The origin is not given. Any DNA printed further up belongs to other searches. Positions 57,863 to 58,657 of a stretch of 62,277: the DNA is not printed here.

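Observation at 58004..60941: Convergent, 3'-overlapping macrodomain gene and HD-domain protein with a DarT-like C-terminus: candidate DarTG-like ADP-ribosylation module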

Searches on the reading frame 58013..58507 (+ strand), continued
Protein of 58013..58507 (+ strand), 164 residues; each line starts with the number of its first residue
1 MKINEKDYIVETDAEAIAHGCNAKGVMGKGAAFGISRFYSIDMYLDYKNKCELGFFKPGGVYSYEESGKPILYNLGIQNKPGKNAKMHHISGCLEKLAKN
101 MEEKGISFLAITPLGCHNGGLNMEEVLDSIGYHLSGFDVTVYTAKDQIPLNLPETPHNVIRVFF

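Call 65: search_solved_structures(query=A3, max_evalue=1, show_alignments=5)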
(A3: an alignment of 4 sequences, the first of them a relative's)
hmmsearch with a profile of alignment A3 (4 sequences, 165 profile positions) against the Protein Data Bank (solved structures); distinct sequences matched with E-value up to 1: 38.
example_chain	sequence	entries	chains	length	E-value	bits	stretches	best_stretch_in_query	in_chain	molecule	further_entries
5m31_A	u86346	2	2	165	7.6e-18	67.8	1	10-145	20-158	Appr-1-p processing domain protein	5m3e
5m3i_A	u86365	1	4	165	1.1e-17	67.2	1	10-144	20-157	RNase III inhibitor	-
7omu_AAA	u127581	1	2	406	9.7e-07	31.7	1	85-144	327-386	Macro domain-containing protein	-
4j5r_A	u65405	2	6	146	1.5e-05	27.8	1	3-145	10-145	O-acetyl-ADP-ribose deacetylase 1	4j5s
4j5q_A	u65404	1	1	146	1.5e-05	27.8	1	3-145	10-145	O-acetyl-ADP-ribose deacetylase 1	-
2eee_A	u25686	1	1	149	1.6e-05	27.7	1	3-145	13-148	Uncharacterized protein C6orf130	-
2l8r_A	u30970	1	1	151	1.7e-05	27.6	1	3-145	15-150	Uncharacterized protein C6orf130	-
2lgr_A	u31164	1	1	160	2e-05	27.4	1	3-145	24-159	Uncharacterized protein C6orf130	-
4etk_A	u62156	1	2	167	0.0055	19.5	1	10-137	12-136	De novo designed serine hydrolase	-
4ess_A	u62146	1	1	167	0.009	18.8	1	9-137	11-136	OR187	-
3v45_A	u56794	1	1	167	0.0093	18.7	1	10-137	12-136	Serine hydrolase OSH55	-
4etj_A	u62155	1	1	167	0.0095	18.7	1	10-137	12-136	Serine hydrolase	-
2afc_A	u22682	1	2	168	0.017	17.8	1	14-154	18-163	conserved hypothetical protein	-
4gvv_A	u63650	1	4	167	0.027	17.2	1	9-137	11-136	De novo design serine hydrolase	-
1qc5_B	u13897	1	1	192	0.041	16.6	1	91-154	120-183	PROTEIN (ALPHA1 BETA1 INTEGRIN)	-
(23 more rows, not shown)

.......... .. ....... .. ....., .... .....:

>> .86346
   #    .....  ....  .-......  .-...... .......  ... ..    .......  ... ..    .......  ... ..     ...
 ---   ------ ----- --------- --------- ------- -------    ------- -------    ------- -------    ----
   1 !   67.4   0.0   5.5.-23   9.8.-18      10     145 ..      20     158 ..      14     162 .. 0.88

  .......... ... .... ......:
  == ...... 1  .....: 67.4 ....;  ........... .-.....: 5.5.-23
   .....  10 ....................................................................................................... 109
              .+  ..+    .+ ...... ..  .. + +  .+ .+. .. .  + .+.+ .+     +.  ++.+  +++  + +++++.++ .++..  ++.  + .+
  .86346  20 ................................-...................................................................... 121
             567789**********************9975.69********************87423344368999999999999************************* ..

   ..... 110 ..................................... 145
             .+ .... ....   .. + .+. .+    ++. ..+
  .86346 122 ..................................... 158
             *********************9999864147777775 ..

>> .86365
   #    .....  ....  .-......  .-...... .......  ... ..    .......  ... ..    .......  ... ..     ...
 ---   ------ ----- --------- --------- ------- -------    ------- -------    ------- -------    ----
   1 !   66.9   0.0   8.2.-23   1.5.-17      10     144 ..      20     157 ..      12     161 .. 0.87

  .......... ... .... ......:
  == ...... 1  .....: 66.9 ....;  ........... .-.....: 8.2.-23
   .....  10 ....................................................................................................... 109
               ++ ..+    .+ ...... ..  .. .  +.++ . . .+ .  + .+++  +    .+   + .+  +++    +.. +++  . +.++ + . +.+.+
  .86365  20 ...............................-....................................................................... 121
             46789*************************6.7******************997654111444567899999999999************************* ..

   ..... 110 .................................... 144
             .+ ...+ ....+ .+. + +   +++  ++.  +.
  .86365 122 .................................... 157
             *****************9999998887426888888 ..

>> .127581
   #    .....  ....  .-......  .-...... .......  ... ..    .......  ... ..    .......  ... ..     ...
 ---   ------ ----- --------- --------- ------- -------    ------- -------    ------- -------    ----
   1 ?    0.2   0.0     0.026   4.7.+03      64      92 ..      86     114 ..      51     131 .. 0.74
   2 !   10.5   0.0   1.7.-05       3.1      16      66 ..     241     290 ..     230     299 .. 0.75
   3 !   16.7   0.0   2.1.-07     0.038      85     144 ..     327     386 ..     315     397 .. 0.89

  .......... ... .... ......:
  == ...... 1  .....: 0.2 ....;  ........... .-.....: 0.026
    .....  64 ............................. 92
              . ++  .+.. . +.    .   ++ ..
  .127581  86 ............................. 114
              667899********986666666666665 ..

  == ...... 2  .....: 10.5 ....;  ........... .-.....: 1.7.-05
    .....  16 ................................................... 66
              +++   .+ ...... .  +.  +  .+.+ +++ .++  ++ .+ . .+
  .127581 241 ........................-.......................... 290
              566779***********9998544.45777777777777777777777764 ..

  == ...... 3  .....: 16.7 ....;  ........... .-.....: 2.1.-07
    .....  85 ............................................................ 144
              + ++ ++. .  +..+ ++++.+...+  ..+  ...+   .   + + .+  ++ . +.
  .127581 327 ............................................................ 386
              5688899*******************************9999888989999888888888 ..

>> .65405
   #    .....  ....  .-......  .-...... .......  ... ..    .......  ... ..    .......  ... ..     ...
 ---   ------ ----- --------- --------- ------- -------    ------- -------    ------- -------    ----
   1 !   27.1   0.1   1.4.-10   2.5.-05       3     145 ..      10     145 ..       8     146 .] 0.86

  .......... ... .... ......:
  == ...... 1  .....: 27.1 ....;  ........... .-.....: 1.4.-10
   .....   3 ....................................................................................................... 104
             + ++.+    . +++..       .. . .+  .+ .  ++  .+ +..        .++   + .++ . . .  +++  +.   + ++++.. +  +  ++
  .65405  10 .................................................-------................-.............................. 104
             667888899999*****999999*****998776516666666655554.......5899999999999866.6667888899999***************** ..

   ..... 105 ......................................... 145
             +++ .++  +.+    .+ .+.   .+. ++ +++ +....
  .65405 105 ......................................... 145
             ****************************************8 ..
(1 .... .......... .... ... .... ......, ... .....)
